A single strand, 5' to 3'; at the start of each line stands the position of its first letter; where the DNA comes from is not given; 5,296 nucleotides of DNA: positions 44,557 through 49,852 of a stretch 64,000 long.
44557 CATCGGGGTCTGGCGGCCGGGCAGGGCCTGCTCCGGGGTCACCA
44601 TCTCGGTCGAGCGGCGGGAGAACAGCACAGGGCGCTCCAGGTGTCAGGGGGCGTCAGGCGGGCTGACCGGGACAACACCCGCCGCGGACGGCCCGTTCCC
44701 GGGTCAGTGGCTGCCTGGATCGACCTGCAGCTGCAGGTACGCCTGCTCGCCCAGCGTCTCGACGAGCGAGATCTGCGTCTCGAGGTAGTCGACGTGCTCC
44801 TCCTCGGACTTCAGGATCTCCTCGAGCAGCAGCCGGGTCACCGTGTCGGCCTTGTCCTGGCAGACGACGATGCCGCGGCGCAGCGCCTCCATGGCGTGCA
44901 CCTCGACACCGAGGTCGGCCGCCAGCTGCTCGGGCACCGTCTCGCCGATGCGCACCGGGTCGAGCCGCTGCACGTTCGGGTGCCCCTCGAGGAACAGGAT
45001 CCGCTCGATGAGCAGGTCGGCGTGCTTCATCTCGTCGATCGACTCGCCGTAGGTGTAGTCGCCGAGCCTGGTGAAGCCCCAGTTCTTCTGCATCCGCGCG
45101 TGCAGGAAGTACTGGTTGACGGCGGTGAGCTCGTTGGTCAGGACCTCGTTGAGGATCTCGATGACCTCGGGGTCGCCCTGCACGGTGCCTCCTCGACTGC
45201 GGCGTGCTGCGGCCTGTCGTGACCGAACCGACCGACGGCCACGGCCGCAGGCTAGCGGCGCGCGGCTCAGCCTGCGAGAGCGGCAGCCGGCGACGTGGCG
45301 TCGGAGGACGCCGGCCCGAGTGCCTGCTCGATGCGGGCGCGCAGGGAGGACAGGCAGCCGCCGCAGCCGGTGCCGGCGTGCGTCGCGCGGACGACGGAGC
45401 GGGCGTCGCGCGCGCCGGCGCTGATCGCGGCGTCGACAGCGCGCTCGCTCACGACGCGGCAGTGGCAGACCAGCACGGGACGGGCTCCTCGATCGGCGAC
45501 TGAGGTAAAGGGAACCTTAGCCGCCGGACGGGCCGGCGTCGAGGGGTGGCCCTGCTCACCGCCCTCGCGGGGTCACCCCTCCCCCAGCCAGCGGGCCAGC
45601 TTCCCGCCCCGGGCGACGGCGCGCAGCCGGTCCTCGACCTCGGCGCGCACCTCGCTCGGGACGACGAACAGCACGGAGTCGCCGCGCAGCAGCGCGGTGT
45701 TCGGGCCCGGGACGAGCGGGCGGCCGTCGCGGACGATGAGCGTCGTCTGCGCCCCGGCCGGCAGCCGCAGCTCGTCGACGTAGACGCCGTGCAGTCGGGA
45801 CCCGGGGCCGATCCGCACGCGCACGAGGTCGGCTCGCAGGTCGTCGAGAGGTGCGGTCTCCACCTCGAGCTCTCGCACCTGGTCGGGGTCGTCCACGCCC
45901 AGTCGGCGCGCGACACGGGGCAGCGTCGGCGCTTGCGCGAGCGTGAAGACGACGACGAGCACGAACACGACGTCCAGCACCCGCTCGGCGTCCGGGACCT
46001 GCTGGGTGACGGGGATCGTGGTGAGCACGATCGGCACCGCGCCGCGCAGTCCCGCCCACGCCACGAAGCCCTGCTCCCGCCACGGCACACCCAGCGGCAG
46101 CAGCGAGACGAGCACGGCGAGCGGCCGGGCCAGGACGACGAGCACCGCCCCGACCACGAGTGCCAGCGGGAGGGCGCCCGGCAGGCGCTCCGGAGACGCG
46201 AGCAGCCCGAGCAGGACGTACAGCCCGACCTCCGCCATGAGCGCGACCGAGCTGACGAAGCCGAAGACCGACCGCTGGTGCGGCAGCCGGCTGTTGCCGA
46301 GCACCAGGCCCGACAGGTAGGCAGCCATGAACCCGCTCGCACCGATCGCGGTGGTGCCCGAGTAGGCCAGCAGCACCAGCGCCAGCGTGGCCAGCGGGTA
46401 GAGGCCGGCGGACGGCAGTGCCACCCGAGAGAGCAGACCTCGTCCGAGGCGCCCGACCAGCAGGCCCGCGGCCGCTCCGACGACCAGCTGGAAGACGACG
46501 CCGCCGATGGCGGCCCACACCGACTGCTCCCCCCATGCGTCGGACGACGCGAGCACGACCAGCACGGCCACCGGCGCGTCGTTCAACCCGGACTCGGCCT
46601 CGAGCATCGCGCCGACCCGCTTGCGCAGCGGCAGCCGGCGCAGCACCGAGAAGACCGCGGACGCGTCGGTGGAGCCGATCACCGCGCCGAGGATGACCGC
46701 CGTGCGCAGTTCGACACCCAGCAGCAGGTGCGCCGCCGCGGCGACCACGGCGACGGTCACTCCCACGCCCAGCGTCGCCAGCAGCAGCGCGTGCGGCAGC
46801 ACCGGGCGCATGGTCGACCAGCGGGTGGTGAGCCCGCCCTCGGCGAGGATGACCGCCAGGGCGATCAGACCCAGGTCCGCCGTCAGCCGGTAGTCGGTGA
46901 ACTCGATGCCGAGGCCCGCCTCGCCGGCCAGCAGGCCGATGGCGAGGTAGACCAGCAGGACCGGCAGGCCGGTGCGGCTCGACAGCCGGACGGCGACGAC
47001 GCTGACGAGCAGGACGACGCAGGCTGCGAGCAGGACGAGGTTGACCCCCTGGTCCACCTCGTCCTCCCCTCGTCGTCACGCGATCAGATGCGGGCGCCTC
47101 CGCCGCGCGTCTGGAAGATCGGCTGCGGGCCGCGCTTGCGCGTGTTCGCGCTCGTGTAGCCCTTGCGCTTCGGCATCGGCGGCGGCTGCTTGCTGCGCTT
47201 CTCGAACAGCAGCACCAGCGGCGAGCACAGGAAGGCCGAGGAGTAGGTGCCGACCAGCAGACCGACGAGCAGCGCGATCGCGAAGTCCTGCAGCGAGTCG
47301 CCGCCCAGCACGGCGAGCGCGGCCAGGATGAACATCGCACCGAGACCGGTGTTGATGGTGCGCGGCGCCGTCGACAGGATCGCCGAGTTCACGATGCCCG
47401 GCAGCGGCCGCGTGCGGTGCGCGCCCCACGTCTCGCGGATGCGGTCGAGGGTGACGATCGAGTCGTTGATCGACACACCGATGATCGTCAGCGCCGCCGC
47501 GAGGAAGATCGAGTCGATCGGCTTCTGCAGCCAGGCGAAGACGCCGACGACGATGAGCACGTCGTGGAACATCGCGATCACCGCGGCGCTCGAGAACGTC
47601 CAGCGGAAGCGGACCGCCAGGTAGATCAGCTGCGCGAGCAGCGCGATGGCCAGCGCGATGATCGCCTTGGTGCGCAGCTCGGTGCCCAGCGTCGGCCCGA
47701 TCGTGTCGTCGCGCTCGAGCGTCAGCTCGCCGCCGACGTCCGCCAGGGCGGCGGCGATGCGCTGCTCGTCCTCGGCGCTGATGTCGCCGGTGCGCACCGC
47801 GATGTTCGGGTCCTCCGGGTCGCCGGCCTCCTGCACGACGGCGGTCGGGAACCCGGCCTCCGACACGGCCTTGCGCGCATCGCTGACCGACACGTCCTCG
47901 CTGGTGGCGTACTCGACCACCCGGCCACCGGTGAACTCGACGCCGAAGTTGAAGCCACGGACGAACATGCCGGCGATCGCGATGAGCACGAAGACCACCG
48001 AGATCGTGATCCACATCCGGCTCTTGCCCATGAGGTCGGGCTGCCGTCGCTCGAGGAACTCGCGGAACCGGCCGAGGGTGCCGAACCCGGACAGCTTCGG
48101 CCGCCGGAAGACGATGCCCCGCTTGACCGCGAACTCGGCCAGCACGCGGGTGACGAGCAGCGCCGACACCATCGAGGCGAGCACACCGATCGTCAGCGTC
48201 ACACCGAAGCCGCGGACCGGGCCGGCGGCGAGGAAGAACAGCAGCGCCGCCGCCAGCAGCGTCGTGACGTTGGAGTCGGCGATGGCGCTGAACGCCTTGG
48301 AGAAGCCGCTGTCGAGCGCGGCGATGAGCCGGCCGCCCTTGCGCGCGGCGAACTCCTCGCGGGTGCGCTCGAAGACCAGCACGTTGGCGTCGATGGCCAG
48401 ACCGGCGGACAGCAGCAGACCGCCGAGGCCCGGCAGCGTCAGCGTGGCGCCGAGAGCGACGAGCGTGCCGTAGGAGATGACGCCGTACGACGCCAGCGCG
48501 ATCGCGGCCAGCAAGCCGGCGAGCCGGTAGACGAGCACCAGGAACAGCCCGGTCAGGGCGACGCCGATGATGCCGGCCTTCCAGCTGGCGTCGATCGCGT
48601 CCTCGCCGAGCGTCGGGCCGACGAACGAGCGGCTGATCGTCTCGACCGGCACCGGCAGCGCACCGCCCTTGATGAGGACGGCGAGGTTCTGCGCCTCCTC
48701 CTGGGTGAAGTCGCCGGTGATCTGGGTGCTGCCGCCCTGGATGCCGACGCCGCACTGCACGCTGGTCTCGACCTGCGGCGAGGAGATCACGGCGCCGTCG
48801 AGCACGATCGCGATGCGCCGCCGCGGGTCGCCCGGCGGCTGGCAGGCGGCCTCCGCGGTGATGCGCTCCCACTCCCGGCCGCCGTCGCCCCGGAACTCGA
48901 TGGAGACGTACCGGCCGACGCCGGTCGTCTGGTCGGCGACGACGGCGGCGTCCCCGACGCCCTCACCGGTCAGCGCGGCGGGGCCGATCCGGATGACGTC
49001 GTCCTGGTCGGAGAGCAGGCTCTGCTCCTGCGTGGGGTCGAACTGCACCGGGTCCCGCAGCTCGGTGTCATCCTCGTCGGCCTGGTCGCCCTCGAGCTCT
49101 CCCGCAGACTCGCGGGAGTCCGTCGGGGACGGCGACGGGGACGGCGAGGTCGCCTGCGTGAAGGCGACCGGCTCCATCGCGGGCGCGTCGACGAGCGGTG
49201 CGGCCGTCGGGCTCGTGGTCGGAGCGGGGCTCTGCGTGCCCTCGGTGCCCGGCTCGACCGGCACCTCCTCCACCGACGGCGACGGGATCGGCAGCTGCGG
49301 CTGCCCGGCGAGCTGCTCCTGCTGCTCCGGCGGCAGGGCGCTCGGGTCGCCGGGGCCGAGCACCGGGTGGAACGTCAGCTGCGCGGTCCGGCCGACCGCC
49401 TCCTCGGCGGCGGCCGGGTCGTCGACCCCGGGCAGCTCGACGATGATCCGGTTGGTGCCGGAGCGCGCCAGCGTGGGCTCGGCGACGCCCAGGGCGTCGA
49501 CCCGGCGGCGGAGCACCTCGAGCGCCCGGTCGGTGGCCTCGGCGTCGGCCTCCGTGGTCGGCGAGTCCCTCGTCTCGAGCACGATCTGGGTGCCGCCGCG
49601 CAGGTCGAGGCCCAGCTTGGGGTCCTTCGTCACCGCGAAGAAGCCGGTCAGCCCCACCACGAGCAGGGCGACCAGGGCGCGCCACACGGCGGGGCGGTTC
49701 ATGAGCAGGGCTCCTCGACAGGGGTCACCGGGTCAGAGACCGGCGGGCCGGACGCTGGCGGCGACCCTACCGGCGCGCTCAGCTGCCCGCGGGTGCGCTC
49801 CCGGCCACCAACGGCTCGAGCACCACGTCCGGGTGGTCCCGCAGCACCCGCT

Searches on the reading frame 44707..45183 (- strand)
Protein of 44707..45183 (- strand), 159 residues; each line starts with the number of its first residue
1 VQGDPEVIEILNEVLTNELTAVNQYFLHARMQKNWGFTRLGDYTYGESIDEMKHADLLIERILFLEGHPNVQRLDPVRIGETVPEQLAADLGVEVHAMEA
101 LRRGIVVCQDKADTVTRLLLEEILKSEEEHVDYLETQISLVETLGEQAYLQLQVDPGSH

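Call 53: search_protein_families(library=pfam, proteins=[window:44707-45183:-], max_evalue=0.001)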
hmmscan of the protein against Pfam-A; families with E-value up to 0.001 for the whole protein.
window:44707-45183:- (159 aa): 1 family
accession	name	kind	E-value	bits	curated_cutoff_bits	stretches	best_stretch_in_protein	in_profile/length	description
PF00210.30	Ferritin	-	7.9e-35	120.3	24.5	1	8-142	1-140/142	Ferritin-like domain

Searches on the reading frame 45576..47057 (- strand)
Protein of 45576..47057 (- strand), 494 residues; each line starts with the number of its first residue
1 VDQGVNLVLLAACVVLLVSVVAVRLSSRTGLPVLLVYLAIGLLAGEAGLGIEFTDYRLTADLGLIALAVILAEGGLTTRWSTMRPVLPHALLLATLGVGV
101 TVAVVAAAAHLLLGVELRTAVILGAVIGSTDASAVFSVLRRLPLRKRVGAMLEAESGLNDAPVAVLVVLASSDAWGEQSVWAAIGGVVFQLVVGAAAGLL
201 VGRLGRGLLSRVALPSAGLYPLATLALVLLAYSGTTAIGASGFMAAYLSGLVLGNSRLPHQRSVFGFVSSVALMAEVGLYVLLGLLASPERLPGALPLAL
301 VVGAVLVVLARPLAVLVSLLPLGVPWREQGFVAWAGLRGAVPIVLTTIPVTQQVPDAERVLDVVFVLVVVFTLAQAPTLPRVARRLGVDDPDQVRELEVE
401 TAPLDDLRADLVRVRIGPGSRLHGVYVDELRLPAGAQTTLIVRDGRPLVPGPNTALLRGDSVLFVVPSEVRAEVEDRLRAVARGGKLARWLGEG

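Call 53: search_protein_families(library=pfam, proteins=[window:45576-47057:-], max_evalue=0.001)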
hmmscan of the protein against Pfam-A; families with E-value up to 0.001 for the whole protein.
window:45576-47057:- (494 aa): 2 families
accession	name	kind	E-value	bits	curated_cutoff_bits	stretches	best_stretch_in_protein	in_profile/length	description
PF00999.27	Na_H_Exchanger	-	6.7e-47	160.6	26.2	1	17-383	3-373/375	Sodium/hydrogen exchanger, transmembrane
PF02080.26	TrkA_C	-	2.4e-11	43.8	27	1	411-478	1-70/71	TrkA-C domain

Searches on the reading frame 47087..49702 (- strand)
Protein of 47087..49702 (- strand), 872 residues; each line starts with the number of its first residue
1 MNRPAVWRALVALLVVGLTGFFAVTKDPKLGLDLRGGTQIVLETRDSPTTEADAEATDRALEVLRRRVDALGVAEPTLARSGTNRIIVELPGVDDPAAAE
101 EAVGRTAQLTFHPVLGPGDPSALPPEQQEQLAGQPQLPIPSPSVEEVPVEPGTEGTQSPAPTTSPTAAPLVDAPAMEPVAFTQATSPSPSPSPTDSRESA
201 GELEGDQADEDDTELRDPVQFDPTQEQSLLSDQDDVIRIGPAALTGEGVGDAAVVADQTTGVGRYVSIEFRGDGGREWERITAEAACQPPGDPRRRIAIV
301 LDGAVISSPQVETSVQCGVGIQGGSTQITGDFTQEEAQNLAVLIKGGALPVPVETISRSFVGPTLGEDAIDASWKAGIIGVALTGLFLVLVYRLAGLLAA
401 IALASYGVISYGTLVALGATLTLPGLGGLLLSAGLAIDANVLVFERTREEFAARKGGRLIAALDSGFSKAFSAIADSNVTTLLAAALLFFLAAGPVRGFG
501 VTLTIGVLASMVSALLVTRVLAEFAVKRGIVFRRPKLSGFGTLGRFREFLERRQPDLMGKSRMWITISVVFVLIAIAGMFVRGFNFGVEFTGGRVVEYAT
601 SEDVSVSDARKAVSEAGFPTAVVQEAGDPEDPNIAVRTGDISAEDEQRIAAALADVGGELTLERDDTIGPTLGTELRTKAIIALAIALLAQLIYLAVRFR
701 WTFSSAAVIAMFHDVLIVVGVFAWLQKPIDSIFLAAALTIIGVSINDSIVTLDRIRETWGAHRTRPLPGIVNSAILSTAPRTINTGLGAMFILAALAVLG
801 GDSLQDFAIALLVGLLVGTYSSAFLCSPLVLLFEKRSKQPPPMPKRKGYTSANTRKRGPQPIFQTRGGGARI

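Call 53: search_protein_families(library=pfam, proteins=[window:47087-49702:-], max_evalue=0.001)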
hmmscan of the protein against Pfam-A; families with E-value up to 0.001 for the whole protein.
window:47087-49702:- (872 aa): 5 families
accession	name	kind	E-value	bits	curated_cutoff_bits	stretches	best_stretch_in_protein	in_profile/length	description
PF02355.23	SecD_SecF_C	-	1.3e-75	253.4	20.5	2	650-835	3-188/189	Protein export membrane protein SecD/SecF, C-terminal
PF22599.2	SecDF_P1_head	-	3.4e-26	91.8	27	1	239-351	15-114/114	SecDF, P1 head subdomain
PF21760.3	SecD_1st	-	7.2e-25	86.7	27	1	58-114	2-58/60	Protein translocase subunit SecDF, P1 domain, N-terminal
PF07549.19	Sec_GG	-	1.6e-13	50.1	20.3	2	579-604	3-28/28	SecD/SecF GG Motif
PF00873.25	ACR_tran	-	0.00041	18.6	28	1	370-588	330-550/1021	AcrB/AcrD/AcrF family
